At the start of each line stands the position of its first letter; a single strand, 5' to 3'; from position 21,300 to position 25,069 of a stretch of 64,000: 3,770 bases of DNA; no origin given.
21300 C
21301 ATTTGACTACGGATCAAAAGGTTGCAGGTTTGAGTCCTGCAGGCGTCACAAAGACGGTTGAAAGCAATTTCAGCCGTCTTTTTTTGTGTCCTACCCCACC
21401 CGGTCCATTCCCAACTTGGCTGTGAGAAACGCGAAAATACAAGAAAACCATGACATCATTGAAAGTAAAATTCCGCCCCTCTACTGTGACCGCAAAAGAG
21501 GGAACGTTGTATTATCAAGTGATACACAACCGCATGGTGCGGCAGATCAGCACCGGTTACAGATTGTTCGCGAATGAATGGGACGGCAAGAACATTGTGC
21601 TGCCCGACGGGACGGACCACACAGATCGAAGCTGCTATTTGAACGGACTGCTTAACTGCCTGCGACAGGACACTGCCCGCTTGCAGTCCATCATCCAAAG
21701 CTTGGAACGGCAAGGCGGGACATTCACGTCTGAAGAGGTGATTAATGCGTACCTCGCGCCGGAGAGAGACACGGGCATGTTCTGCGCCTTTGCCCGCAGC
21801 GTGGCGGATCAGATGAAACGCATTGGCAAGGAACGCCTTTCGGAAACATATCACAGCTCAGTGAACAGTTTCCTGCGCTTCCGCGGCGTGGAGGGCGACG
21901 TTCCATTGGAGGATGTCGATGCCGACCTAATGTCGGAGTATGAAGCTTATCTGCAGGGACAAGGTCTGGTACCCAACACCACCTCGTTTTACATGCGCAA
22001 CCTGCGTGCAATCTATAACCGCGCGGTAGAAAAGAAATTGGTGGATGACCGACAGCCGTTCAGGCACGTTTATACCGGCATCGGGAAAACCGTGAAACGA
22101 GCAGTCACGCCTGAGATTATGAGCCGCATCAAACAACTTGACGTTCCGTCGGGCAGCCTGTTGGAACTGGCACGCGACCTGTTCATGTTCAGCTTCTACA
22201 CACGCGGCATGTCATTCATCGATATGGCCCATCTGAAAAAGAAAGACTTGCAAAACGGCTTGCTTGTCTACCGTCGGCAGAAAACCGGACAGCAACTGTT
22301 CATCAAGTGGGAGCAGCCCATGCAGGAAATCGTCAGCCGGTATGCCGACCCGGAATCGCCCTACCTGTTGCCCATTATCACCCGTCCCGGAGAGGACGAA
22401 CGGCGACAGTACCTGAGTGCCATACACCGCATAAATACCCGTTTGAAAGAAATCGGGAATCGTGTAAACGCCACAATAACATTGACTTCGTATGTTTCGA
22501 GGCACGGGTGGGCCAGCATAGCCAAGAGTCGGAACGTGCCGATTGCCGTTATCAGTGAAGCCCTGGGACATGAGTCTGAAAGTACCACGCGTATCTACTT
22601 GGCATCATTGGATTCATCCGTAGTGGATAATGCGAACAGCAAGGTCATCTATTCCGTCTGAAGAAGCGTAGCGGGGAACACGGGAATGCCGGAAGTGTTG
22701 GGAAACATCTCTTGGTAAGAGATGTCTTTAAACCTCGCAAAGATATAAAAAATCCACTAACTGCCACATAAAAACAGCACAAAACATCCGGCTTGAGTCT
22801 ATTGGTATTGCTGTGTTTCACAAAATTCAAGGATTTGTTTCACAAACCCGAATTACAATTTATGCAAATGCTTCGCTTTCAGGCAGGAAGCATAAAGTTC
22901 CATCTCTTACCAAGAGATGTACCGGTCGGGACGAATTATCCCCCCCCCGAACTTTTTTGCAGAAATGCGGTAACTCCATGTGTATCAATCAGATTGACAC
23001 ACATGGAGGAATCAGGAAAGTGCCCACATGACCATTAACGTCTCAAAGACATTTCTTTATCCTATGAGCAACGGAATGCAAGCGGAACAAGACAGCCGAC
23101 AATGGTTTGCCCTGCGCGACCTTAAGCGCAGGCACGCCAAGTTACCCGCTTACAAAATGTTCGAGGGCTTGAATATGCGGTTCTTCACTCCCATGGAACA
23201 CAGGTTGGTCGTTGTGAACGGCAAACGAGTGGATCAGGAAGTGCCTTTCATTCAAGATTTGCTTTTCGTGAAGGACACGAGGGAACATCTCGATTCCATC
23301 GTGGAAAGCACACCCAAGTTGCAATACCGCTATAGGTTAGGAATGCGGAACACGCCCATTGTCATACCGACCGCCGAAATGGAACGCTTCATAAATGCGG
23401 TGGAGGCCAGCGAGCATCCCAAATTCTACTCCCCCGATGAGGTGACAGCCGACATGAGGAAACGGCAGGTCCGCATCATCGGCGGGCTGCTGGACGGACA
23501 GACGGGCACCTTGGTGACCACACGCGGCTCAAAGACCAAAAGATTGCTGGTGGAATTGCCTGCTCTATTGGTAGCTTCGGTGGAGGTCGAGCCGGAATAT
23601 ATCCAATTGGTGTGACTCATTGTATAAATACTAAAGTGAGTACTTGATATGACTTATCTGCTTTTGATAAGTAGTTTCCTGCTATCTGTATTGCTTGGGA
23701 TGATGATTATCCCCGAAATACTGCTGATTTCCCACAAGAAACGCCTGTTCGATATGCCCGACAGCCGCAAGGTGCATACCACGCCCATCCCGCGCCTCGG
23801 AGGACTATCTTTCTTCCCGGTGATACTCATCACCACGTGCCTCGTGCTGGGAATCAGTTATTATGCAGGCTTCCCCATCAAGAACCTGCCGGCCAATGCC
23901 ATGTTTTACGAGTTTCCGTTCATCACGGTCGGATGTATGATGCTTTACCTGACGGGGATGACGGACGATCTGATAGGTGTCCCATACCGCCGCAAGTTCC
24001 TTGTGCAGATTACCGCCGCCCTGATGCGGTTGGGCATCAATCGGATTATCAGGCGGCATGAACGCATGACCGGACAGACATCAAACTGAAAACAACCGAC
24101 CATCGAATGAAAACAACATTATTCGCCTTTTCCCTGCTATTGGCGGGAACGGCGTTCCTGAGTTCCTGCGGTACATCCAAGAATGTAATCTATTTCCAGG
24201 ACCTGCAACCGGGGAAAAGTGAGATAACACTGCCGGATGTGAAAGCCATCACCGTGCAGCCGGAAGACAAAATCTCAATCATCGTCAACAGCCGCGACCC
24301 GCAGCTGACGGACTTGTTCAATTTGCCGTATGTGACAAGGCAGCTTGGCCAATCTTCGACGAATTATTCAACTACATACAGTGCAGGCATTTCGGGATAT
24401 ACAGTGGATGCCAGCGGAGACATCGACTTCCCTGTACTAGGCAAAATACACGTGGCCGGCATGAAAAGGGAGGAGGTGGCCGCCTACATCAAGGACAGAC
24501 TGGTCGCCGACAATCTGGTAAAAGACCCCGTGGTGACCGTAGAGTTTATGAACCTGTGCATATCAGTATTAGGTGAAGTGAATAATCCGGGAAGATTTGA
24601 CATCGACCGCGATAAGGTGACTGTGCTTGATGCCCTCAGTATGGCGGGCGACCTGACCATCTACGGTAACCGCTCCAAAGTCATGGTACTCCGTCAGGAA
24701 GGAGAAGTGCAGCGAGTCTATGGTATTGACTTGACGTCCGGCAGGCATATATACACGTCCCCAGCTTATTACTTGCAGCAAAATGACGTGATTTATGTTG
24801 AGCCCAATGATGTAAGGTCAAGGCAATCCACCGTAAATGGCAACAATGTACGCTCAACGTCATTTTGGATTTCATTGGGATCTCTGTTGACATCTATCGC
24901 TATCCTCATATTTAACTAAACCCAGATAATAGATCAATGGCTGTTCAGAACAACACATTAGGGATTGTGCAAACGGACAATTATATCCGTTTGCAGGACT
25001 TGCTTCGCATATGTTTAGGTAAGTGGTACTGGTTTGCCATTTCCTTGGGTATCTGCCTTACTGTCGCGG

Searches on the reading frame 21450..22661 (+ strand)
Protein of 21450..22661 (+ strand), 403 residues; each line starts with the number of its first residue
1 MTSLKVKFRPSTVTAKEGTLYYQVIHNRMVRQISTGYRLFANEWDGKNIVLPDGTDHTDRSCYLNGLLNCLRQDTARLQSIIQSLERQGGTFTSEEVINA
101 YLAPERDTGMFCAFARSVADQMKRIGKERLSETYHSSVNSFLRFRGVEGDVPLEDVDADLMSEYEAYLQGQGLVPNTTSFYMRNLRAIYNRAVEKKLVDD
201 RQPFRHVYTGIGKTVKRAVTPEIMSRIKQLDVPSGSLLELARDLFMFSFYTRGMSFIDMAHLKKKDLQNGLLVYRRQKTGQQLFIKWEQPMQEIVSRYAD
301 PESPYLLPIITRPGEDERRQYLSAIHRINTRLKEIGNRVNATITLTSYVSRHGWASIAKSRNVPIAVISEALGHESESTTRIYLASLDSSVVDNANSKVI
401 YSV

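Call 38: search_protein_families(library=pfam, proteins=[window:21450-22661:+], max_evalue=0.001)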
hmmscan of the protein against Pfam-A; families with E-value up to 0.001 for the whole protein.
window:21450-22661:+ (403 aa): 3 families
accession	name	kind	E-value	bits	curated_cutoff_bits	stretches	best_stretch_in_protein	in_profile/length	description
PF13102.12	Phage_int_SAM_5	-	1.7e-18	67.2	22.3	1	111-201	2-91/98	Phage integrase SAM-like domain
PF00589.27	Phage_integrase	-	2e-08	34.6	27.1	1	249-388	31-170/172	Phage integrase family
PF17293.8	Arm-DNA-bind_5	-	1.1e-06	29.5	22.6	1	16-95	12-84/87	Arm DNA-binding domain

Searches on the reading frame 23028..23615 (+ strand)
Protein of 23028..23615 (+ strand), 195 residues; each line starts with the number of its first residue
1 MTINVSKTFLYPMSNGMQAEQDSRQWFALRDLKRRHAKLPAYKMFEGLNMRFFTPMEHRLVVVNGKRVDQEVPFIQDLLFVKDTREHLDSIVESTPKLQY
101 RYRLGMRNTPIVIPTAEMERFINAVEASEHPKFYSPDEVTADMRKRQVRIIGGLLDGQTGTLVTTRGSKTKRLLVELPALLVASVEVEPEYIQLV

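Call 38: search_protein_families(library=pfam, proteins=[window:23028-23615:+], max_evalue=0.001)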
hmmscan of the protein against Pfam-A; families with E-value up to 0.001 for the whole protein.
window:23028-23615:+ (195 aa): 1 family
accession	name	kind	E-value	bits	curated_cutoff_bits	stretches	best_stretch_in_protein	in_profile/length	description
PF02357.24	NusG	-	7.2e-05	23.7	22.2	1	25-121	2-92/93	Transcription termination factor nusG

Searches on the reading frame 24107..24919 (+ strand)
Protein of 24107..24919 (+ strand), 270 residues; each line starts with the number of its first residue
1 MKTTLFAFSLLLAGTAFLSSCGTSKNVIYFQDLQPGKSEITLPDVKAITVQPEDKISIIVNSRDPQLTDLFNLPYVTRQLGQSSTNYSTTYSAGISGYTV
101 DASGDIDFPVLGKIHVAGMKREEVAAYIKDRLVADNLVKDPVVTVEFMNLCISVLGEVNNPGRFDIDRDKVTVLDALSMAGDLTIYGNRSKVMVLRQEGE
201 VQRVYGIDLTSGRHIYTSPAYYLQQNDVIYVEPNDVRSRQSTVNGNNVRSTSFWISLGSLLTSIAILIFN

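Call 38: search_protein_families(library=pfam, proteins=[window:24107-24919:+], max_evalue=0.001)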
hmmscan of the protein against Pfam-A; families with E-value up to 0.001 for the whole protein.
window:24107-24919:+ (270 aa): 3 families
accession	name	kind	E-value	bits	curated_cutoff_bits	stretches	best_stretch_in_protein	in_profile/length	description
PF02563.21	Poly_export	-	8.2e-19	68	28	1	46-147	5-76/77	Polysaccharide biosynthesis/export protein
PF22461.2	SLBB_2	-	5.5e-09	36.4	27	1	152-231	3-79/79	SLBB domain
PF10531.15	SLBB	-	1.3e-06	28.6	27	1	153-204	3-54/55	SLBB domain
